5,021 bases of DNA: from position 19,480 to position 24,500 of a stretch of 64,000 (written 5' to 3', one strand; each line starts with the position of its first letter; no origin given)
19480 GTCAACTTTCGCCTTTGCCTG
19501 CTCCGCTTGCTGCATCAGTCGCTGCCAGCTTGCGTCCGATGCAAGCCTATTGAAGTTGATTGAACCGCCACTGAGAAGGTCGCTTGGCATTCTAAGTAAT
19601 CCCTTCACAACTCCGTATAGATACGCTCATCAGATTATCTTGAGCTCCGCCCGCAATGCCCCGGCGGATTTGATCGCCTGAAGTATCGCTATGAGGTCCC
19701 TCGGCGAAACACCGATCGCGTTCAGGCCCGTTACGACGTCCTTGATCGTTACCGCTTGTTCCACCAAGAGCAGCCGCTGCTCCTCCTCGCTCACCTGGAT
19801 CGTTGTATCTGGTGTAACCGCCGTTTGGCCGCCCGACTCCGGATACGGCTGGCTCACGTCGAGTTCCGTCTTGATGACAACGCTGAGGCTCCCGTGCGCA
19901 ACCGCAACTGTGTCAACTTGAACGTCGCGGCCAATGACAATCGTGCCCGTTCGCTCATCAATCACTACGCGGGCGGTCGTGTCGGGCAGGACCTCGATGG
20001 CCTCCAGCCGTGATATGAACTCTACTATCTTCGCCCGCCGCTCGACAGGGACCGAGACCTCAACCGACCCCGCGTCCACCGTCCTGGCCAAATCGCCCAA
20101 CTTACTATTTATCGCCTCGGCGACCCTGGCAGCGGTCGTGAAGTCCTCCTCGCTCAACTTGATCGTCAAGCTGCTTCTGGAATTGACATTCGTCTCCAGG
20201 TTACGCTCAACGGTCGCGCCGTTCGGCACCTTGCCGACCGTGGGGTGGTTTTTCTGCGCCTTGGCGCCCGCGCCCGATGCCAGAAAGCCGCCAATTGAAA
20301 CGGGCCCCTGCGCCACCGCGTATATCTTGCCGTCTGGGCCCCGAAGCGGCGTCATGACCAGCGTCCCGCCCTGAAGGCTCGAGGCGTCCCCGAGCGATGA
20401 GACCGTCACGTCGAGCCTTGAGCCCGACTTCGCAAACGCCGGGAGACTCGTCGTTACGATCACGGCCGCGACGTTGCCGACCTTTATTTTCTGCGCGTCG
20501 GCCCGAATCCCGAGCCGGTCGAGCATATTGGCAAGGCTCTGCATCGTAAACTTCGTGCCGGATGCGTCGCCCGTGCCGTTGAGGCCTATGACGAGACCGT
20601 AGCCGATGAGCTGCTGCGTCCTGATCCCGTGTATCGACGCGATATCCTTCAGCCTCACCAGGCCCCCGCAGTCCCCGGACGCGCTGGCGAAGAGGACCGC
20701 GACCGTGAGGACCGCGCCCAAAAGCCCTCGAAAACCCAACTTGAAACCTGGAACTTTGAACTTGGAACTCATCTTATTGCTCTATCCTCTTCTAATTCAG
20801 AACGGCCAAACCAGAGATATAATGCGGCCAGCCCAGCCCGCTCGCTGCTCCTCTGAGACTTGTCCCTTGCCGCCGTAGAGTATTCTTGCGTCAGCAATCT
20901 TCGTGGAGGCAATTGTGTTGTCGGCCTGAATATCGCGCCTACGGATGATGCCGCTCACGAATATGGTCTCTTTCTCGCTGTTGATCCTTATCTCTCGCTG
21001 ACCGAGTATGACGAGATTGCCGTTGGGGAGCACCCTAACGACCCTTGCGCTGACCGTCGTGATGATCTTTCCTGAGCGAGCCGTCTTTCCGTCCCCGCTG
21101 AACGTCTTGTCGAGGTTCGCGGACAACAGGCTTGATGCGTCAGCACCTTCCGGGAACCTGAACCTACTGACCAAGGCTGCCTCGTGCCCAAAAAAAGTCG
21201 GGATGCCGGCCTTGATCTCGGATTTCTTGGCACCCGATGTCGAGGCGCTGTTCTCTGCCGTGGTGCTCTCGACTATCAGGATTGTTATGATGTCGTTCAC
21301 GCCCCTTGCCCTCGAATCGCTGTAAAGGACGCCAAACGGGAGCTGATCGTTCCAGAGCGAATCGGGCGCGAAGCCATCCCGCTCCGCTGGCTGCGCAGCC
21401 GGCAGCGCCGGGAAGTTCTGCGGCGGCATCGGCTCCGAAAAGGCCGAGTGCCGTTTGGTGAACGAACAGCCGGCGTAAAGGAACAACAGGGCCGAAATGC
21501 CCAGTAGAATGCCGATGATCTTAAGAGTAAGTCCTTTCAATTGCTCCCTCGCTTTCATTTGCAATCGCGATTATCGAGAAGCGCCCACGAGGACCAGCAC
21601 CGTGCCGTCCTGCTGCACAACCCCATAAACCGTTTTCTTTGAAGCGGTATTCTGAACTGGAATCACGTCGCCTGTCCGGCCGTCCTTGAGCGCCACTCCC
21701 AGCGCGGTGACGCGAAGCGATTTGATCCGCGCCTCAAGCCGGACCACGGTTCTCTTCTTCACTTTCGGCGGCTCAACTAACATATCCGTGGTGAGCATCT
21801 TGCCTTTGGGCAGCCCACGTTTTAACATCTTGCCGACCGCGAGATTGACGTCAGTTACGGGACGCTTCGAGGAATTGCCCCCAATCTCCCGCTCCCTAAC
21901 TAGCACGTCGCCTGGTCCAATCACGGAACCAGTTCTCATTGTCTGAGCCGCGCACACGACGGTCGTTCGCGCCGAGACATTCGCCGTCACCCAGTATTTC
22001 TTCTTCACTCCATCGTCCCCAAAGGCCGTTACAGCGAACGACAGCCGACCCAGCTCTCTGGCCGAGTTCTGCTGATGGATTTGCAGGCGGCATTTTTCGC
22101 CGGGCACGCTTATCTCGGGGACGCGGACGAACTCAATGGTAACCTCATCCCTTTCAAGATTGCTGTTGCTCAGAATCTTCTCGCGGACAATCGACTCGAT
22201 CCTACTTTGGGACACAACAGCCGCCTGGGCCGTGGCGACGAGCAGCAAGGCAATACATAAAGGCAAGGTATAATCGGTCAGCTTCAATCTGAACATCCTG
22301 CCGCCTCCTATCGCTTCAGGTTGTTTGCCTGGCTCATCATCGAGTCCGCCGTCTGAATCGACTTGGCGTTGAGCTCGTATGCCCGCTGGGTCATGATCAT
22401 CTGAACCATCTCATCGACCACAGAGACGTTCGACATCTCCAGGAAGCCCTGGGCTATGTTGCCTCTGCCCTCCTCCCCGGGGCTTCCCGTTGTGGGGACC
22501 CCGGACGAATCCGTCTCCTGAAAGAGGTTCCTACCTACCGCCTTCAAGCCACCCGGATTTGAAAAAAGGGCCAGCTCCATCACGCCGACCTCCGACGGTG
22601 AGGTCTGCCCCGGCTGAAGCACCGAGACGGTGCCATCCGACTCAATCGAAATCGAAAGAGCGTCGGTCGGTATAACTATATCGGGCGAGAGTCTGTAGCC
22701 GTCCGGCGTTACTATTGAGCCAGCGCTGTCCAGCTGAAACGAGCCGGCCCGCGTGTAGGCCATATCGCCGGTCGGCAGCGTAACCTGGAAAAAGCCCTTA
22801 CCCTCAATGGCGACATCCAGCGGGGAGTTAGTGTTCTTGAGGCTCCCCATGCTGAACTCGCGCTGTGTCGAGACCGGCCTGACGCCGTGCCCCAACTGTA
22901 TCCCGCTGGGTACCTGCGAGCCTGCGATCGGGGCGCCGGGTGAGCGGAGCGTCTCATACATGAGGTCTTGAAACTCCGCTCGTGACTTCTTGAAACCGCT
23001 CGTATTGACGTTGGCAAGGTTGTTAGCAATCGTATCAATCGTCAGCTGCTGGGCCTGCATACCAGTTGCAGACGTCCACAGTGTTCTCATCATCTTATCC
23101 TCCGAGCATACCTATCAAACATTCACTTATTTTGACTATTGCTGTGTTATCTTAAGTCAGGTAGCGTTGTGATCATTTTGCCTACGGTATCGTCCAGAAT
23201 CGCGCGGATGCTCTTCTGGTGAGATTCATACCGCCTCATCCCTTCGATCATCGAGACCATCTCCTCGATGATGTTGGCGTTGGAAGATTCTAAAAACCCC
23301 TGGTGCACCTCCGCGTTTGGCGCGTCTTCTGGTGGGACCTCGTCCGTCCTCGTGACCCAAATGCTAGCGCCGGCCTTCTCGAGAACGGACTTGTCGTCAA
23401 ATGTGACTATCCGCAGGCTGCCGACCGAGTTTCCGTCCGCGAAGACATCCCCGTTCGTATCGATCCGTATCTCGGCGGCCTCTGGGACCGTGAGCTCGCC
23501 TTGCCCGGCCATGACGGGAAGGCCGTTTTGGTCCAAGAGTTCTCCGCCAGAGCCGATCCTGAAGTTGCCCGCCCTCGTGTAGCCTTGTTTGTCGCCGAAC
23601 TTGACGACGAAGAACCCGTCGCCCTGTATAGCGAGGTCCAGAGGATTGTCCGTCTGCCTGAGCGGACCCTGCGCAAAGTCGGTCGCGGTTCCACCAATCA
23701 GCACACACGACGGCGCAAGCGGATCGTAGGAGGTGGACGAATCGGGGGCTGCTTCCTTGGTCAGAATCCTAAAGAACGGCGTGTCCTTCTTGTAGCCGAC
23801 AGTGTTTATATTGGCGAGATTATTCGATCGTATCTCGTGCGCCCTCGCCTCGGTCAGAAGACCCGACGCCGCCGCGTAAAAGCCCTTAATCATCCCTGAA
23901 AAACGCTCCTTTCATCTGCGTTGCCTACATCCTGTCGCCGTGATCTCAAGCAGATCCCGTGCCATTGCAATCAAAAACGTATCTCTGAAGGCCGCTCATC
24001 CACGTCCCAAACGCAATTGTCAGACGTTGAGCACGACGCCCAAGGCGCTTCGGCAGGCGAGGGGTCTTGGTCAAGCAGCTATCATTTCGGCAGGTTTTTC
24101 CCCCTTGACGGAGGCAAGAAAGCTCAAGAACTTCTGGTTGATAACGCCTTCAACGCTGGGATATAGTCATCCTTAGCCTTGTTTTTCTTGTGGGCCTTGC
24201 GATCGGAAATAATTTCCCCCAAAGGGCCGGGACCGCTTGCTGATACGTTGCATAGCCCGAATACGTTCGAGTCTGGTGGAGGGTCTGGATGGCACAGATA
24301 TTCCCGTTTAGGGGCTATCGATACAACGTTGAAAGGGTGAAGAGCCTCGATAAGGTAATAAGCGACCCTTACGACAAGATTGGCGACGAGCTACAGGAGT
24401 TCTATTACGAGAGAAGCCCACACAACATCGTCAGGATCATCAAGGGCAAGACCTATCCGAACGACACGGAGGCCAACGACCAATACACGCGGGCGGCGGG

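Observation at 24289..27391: Cluster of DUF1015, a small membrane protein, a beta-helical FapA/bactofilin-like protein and PilZ, divergent from the flagellar rod-ring operon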

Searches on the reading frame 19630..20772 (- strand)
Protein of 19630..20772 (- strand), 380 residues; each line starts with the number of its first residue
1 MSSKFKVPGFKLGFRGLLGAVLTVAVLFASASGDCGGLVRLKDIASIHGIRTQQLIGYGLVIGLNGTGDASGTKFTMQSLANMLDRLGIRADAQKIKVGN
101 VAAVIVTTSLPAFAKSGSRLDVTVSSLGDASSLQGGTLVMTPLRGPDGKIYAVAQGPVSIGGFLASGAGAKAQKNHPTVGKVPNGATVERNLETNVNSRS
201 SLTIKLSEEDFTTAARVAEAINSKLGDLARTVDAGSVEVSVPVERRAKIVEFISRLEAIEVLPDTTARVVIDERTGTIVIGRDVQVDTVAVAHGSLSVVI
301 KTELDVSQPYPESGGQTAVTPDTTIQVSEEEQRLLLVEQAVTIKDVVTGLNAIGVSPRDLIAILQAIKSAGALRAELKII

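Call 40: search_protein_families(library=pfam, proteins=[window:19630-20772:-], max_evalue=0.00001)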
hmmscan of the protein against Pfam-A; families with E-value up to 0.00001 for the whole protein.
window:19630-20772:- (380 aa): 1 family
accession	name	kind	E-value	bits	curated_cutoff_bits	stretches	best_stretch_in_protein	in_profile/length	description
PF02119.21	FlgI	-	2.1e-139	464.7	25.3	1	40-379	1-343/343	Flagellar P-ring protein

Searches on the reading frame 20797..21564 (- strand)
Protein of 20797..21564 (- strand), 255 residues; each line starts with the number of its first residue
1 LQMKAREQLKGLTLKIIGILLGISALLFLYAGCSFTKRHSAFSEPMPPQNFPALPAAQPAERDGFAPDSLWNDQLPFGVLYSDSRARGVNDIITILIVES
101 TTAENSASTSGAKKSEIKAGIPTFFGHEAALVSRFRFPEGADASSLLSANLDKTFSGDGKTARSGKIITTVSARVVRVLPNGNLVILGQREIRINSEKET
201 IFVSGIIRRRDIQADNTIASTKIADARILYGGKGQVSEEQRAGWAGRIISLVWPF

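Call 3: search_protein_families(library=pfam, proteins=[window:20797-21564:-], max_evalue=0.01)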
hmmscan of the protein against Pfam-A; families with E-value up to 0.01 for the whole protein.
window:20797-21564:- (255 aa): 1 family
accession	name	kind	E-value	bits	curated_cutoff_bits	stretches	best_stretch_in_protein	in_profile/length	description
PF02107.21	FlgH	-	8.4e-57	192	27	1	67-254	4-172/172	Flagellar L-ring protein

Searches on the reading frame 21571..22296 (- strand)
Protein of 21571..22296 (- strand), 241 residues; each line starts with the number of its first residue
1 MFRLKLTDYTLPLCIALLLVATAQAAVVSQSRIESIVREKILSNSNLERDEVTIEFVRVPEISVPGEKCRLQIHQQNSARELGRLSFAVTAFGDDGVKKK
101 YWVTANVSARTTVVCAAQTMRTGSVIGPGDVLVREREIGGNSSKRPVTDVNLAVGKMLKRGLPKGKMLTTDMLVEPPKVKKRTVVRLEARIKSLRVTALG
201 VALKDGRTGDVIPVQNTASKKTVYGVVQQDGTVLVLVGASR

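Call 3: search_protein_families(library=pfam, proteins=[window:21571-22296:-], max_evalue=0.01)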
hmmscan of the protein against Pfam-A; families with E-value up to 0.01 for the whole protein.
window:21571-22296:- (241 aa): 2 families
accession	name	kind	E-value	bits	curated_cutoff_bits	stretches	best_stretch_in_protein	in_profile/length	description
PF13144.11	ChapFlgA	-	4.5e-26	91.7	23.8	1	112-235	2-122/122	Chaperone for flagella basal body P-ring formation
PF08666.17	SAF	-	4.2e-05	24.4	21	1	112-174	2-63/63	SAF domain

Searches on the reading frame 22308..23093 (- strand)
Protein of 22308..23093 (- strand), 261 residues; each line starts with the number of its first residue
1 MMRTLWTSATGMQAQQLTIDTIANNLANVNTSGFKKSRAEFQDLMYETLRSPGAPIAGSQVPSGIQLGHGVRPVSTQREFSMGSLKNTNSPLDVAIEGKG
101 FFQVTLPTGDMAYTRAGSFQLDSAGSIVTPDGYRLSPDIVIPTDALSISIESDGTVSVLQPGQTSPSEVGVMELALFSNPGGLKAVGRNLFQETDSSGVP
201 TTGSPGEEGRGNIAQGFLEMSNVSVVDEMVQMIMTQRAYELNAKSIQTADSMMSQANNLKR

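Call 3: search_protein_families(library=pfam, proteins=[window:22308-23093:-], max_evalue=0.01)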
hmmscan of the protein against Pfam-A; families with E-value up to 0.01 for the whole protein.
window:22308-23093:- (261 aa): 3 families
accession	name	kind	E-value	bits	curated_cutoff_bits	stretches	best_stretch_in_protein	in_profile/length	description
PF22692.1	LlgE_F_G_D1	-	6.9e-28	97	27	1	95-158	1-64/64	Flagellar hook protein FlgE/F/G D1 domain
PF06429.18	Flg_bbr_C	-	4.4e-21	74.6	23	1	214-259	1-46/46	Flagellar basal body rod FlgEFG protein C-terminal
PF00460.25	Flg_bb_rod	-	1.2e-10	41.6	20.7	1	7-35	3-31/31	Flagella basal body rod protein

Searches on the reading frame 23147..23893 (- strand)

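Call 3: search_protein_families(library=pfam, proteins=[window:23147-23893:-], max_evalue=0.01)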
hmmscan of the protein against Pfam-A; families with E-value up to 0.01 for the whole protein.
window:23147-23893:- (248 aa): 3 families
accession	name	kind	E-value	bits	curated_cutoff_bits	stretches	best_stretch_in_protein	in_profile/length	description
PF22692.1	LlgE_F_G_D1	-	4.2e-14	52.9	27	1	88-152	1-64/64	Flagellar hook protein FlgE/F/G D1 domain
PF06429.18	Flg_bbr_C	-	1.9e-12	46.9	23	1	198-231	2-35/46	Flagellar basal body rod FlgEFG protein C-terminal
PF00460.25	Flg_bb_rod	-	1.8e-08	34.6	20.7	1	5-35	1-31/31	Flagella basal body rod protein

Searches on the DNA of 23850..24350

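Call 33: search_rna_families(source=window, start=23850, end=24350, threshold=evalue, max_evalue=1)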
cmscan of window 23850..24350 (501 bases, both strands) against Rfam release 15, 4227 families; matches with E-value up to 1: 1.
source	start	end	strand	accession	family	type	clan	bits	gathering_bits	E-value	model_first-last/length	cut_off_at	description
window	24120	24197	-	RF01170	snoU61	Gene; snRNA; snoRNA; CD-box;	CL00067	17.6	55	0.48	1-84/84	no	Small nucleolar RNA U61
